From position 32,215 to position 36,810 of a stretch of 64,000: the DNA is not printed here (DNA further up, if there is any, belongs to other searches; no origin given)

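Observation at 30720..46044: Compact NRPS locus with the atypical domain order C-A-T-TE-A-T-C-A-T-C-FkbH-T-TE plus an overlapping cyclic-peptide exporter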

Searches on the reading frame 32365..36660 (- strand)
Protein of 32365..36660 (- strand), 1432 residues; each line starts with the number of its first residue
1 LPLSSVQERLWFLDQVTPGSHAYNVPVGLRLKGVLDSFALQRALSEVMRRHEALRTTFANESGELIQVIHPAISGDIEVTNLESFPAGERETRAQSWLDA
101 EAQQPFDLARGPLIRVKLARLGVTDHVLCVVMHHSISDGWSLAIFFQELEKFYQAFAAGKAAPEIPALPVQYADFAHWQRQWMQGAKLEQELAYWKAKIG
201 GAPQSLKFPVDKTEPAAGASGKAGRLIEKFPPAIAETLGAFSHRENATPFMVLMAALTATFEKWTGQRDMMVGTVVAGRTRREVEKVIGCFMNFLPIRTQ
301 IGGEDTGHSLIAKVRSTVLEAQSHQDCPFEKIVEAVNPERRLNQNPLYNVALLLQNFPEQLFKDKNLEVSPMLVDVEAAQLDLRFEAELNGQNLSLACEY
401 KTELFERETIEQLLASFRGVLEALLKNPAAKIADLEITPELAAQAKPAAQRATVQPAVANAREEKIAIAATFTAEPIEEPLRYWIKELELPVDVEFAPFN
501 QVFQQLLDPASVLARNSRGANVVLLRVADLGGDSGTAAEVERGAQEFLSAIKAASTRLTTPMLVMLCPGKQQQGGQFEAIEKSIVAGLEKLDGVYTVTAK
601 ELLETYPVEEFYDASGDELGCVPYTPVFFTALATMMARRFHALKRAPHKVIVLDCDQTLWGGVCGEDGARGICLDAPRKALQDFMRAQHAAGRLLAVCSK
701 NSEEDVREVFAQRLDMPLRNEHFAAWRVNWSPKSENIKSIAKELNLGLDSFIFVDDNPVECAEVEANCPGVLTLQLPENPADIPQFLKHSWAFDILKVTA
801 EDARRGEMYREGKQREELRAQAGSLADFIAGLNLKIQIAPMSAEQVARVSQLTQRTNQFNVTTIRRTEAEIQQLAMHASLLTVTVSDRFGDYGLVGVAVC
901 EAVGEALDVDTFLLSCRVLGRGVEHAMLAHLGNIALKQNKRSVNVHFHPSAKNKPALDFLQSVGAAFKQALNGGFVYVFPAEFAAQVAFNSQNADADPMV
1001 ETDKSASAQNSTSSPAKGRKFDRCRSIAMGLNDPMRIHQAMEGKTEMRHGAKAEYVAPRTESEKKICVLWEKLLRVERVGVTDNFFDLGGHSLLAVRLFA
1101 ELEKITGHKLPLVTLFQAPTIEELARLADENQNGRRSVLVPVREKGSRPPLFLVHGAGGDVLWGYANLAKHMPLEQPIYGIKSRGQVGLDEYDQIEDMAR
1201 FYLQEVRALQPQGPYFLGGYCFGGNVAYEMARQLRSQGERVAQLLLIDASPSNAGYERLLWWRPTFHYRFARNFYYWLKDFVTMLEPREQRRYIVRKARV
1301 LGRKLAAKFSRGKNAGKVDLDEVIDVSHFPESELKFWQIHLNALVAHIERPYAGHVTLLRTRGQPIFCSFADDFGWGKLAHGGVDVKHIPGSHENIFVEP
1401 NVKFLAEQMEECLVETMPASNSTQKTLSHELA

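Call 9: find_homologous_proteins(query=window:32365-36660:-, max_evalue=1e-30)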
Query seq(1432 aa) (1432 aa): 5532 proteins with E <= 1e-30 among 8000 candidates; the best 120 are listed.
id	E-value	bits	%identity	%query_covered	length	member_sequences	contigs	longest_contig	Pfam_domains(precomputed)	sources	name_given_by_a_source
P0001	0.0e+0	2591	77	100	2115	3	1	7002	PF00668.26,PF00550.32,PF00501.35,PF13193.13,PF00975.27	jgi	jgi:amino acid adenylation domain-containing protein/FkbH-like protein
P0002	0.0e+0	2513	70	100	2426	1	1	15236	PF00668.26,PF00550.32,PF00501.35,PF13193.13,PF00975.27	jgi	jgi:amino acid adenylation domain-containing protein/FkbH-like protein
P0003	0.0e+0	2218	96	69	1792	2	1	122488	PF00668.26,PF00550.32,PF00501.35,PF13193.13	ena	-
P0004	0.0e+0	2087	63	99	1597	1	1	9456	PF00668.26,PF00550.32,PF00975.27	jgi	jgi:FkbH-like protein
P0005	0.0e+0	2053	62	100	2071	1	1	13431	PF00668.26,PF00550.32,PF12697.14,PF00501.35,PF13193.13,PF00975.27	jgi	jgi:amino acid adenylation domain-containing protein/FkbH-like protein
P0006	0.0e+0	2018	57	99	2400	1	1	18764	PF00668.26,PF00550.32,PF00501.35,PF13193.13,PF00561.27,PF00975.27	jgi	jgi:amino acid adenylation domain-containing protein/FkbH-like protein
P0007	0.0e+0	1965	59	99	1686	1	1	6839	PF00668.26,PF00550.32,PF12697.14,PF13193.13,PF00975.27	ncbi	ncbi:MAG: polyketide synthase PksN, partial [Verrucomicrobiota bacterium]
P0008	0.0e+0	1933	55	98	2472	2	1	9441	PF00668.26,PF00550.32,PF00501.35,PF13193.13,PF00561.27,PF00975.27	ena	-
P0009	0.0e+0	1891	53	99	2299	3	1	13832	PF00668.26,PF00550.32,PF00501.35,PF13193.13,PF00561.27,PF00975.27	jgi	jgi:amino acid adenylation domain-containing protein/FkbH-like protein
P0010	0.0e+0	1881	56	99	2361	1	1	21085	PF00668.26,PF00550.32,PF12697.14,PF00501.35,PF13193.13,PF00975.27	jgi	jgi:amino acid adenylation domain-containing protein/FkbH-like protein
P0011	0.0e+0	1876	56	99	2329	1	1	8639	PF00668.26,PF00550.32,PF00501.35,PF13193.13,PF00975.27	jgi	jgi:amino acid adenylation domain-containing protein/FkbH-like protein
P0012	0.0e+0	1861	53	98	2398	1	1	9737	PF00668.26,PF00550.32,PF00501.35,PF13193.13,PF00975.27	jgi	jgi:amino acid adenylation domain-containing protein/FkbH-like protein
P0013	0.0e+0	1856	57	98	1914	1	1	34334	PF00668.26,PF00550.32,PF12697.14,PF00501.35,PF13193.13,PF00975.27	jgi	jgi:amino acid adenylation domain-containing protein/FkbH-like protein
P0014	0.0e+0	1846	56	98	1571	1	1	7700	PF00668.26,PF00550.32,PF00975.27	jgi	jgi:FkbH-like protein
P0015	0.0e+0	1841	53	99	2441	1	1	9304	PF00668.26,PF00550.32,PF00501.35,PF13193.13,PF00975.27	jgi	jgi:amino acid adenylation domain-containing protein/FkbH-like protein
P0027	0.0e+0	1653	53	100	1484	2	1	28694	PF00668.26,PF00550.32,PF12697.14,PF00561.27,PF00975.27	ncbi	-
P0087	0.0e+0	1438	48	99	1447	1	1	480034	PF00668.26,PF00550.32,PF12697.14,PF00975.27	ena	-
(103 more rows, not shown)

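Call 11: find_encoding_contigs(protein=P0003, flank=10000, max_places=3)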
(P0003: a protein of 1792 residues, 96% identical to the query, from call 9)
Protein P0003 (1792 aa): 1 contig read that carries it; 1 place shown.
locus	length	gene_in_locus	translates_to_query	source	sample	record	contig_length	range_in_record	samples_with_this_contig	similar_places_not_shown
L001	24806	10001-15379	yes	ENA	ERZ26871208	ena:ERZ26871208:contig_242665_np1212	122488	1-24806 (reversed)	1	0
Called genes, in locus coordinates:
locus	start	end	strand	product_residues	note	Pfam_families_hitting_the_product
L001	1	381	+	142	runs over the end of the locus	PF04298:Zn_peptidase_2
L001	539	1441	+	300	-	PF00140:Sigma70_r1_2, PF04542:Sigma70_r2, PF04539:Sigma70_r3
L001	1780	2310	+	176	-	PF00156:Pribosyltran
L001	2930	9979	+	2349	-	PF00668:Condensation, PF00501:AMP-binding, PF13193:AMP-binding_C, PF00550:PP-binding, PF00975:Thioesterase, PF00501:AMP-binding, PF13193:AMP-binding_C, PF00550:PP-binding, +2 more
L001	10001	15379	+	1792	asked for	PF00668:Condensation (weak), PF00501:AMP-binding, PF13193:AMP-binding_C, PF00550:PP-binding, PF00668:Condensation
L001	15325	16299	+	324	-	PF00550:PP-binding, PF00975:Thioesterase, PF12697:Abhydrolase_6 (weak)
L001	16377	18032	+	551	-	PF00664:ABC_membrane, PF02463:SMC_N (faint), PF00005:ABC_tran, PF13304:AAA_21 (faint)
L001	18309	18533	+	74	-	-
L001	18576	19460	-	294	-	PF00480:ROK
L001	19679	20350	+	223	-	-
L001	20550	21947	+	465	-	PF00266:Aminotran_5 (faint)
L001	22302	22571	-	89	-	PF00581:Rhodanese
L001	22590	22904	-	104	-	-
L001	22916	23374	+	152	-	PF13364:BetaGal_ABD2, PF22666:Glyco_hydro_2_N2, PF02837:Glyco_hydro_2_N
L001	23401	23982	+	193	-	-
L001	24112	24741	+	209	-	PF16355:DUF4982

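Call 12: find_encoding_contigs(protein=P0002, flank=10000, max_places=3)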
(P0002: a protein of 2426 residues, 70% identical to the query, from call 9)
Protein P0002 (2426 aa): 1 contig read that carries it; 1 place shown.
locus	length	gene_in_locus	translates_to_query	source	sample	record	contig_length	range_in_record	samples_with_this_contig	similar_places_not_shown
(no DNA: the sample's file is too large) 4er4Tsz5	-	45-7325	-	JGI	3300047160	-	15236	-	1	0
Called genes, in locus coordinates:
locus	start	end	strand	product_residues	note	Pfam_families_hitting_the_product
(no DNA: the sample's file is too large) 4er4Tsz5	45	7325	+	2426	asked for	PF00668:Condensation, PF00501:AMP-binding, PF13193:AMP-binding_C, PF00550:PP-binding, PF00668:Condensation, PF00550:PP-binding, PF00975:Thioesterase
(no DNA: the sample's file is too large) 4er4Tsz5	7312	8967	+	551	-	PF00664:ABC_membrane, PF02463:SMC_N (faint), PF00005:ABC_tran, PF13304:AAA_21 (faint)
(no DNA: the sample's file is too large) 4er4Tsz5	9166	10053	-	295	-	PF00480:ROK, PF01869:BcrAD_BadFG (faint)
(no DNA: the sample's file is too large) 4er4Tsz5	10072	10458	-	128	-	-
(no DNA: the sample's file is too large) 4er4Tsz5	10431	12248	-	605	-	PF00749:tRNA-synt_1c, PF03950:tRNA-synt_1c_C, PF20974:tRNA-synt_1c_C2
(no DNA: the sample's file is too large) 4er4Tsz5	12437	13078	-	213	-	PF00484:Pro_CA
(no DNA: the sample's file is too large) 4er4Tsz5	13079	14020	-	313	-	PF15595:Imm51 (weak)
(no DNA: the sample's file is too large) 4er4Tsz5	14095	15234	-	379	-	?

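Call 20: find_related_loci(query=A1, collection=genome_contigs, flank=10000)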
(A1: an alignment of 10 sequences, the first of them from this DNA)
Query A1 (1432 aa) in genome_contigs; peptide patterns used: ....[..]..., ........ (x = any residue, [..] = any of these).
600 stretches matched a pattern (row limit reached: there are more); 589 encode a relative of the query (tblastn E <= 1e-3); the best 80 are kept; 80 distinct loci.
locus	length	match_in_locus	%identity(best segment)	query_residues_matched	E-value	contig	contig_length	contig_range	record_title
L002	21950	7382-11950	55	2-1430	0e+0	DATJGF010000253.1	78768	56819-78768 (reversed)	MAG TPA_asm: Candidatus Limnocylindrales bacterium isolate SMAG_U15479 k141_7329987, whole genome shotgun sequence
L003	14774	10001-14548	53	1-1419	0e+0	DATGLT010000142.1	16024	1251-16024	MAG TPA_asm: Verrucomicrobiia bacterium isolate SMAG_U9893 k141_90797, whole genome shotgun sequence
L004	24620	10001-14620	78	1-1431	0e+0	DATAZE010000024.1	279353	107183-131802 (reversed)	MAG TPA_asm: Verrucomicrobiia bacterium isolate SMAG_U5697 k141_2363405, whole genome shotgun sequence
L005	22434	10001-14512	54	2-1406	0e+0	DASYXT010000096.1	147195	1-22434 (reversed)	MAG TPA_asm: Verrucomicrobiia bacterium isolate SMAG_U6315 k141_264295, whole genome shotgun sequence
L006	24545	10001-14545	51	2-1432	0e+0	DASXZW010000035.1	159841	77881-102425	MAG TPA_asm: Verrucomicrobiia bacterium isolate SMAG_U4863 k141_2938137, whole genome shotgun sequence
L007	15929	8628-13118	50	1-1403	0e+0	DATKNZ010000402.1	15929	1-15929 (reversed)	MAG TPA_asm: Candidatus Acidoferrum sp. isolate SMAG_U14751 k141_1024910, whole genome shotgun sequence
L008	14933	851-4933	43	1-1258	0e+0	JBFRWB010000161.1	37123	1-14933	MAG: Microcystaceae cyanobacterium isolate coassembly_bin.85 coaB85_c_000017358051, whole genome shotgun sequence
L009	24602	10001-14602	79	1-1431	0e+0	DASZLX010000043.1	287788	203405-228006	MAG TPA_asm: Verrucomicrobiia bacterium isolate SMAG_U5876 k141_168100, whole genome shotgun sequence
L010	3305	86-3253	53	2-1183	0e+0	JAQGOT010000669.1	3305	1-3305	MAG: Pedosphaera sp. isolate RYN_620 scaffold_4660487, whole genome shotgun sequence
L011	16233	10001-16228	50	2-1125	0e+0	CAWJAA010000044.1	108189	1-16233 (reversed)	MAG: Terriglobia bacterium isolate MFD05942.bin.3.550 genome assembly, contig: contig_79565, whole genome shotgun sequen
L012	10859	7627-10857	51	1-1124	0e+0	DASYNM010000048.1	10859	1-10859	MAG TPA_asm: Verrucomicrobiia bacterium isolate SMAG_U4403 k141_4874079, whole genome shotgun sequence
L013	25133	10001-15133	44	4-1129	0e+0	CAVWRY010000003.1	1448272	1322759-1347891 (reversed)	MAG: uncultured Chloroflexia bacterium isolate MFD01213.bin.1.46 genome assembly, contig: contig_2042, whole genome shot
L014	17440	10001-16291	44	1-1131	0e+0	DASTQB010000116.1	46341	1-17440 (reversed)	MAG TPA_asm: Pyrinomonadaceae bacterium isolate SMAG_U2212 k141_214299, whole genome shotgun sequence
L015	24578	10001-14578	55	1-1422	0e+0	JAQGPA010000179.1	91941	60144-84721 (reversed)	MAG: Pedosphaera sp. isolate RYN_627 scaffold_2228894, whole genome shotgun sequence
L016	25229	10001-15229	42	1-1190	0e+0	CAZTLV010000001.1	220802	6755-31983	MAG TPA_asm: uncultured Terracidiphilus sp. isolate binchicken_co3_591 genome assembly, contig: NODE_67_length_220802_co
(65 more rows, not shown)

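Call 43: find_encoding_contigs(protein=P0027, flank=10000, max_places=2)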
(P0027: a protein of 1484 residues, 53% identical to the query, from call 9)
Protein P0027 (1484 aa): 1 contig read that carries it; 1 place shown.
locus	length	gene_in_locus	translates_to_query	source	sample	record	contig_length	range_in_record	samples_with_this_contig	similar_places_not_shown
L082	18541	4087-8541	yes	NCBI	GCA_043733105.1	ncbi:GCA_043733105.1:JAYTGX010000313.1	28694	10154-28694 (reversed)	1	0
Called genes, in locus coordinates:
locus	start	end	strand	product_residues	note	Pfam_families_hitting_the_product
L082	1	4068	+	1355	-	?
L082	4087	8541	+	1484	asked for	PF00668:Condensation, PF00550:PP-binding, PF00561:Abhydrolase_1 (weak), PF00975:Thioesterase, PF12697:Abhydrolase_6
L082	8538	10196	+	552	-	PF00664:ABC_membrane, PF02463:SMC_N (faint), PF00005:ABC_tran, PF13304:AAA_21 (faint)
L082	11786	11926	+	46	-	-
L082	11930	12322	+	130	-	-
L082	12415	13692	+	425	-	PF08241:Methyltransf_11, PF08242:Methyltransf_12, PF13489:Methyltransf_23, PF13649:Methyltransf_25, PF13847:Methyltransf_31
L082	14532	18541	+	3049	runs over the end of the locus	PF00551:Formyl_trans_N, PF02911:Formyl_trans_C, PF00668:Condensation, PF00501:AMP-binding, PF13193:AMP-binding_C, PF00550:PP-binding, PF00668:Condensation, PF00501:AMP-binding, +8 more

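Call 44: find_encoding_contigs(protein=P0087, flank=10000, max_places=2)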
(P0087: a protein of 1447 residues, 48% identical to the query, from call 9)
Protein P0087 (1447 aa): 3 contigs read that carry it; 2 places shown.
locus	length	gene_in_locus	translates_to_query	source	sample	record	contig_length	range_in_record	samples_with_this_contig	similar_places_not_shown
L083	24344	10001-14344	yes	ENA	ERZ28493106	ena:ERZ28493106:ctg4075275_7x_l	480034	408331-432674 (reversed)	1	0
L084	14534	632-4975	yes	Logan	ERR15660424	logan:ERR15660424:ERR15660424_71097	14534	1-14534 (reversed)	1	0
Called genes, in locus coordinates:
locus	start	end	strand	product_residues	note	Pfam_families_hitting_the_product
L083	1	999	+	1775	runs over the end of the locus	PF00501:AMP-binding, PF13193:AMP-binding_C, PF00668:Condensation, PF00501:AMP-binding, PF13193:AMP-binding_C, PF00550:PP-binding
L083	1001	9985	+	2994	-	PF00668:Condensation, PF00501:AMP-binding, PF13193:AMP-binding_C, PF00550:PP-binding, PF00975:Thioesterase, PF12697:Abhydrolase_6, PF00501:AMP-binding, PF00550:PP-binding, +5 more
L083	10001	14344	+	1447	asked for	PF00668:Condensation, PF00550:PP-binding, PF00975:Thioesterase, PF12697:Abhydrolase_6 (weak)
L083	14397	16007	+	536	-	PF00664:ABC_membrane, PF00005:ABC_tran, PF02463:SMC_N (faint)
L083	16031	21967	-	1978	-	PF13620:CarboxypepD_reg (weak), PF01835:MG2, PF00207:A2M, PF17973:bMG10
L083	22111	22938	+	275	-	PF01261:AP_endonuc_2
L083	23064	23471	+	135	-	PF00072:Response_reg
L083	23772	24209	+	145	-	PF01182:Glucosamine_iso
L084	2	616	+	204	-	?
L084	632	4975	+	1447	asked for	PF00668:Condensation, PF00550:PP-binding, PF00975:Thioesterase, PF12697:Abhydrolase_6 (weak)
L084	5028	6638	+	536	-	PF00664:ABC_membrane, PF00005:ABC_tran, PF02463:SMC_N (faint)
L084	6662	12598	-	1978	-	PF13620:CarboxypepD_reg (weak), PF01835:MG2, PF00207:A2M, PF17973:bMG10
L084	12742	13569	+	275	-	PF01261:AP_endonuc_2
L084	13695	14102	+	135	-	PF00072:Response_reg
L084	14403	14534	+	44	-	?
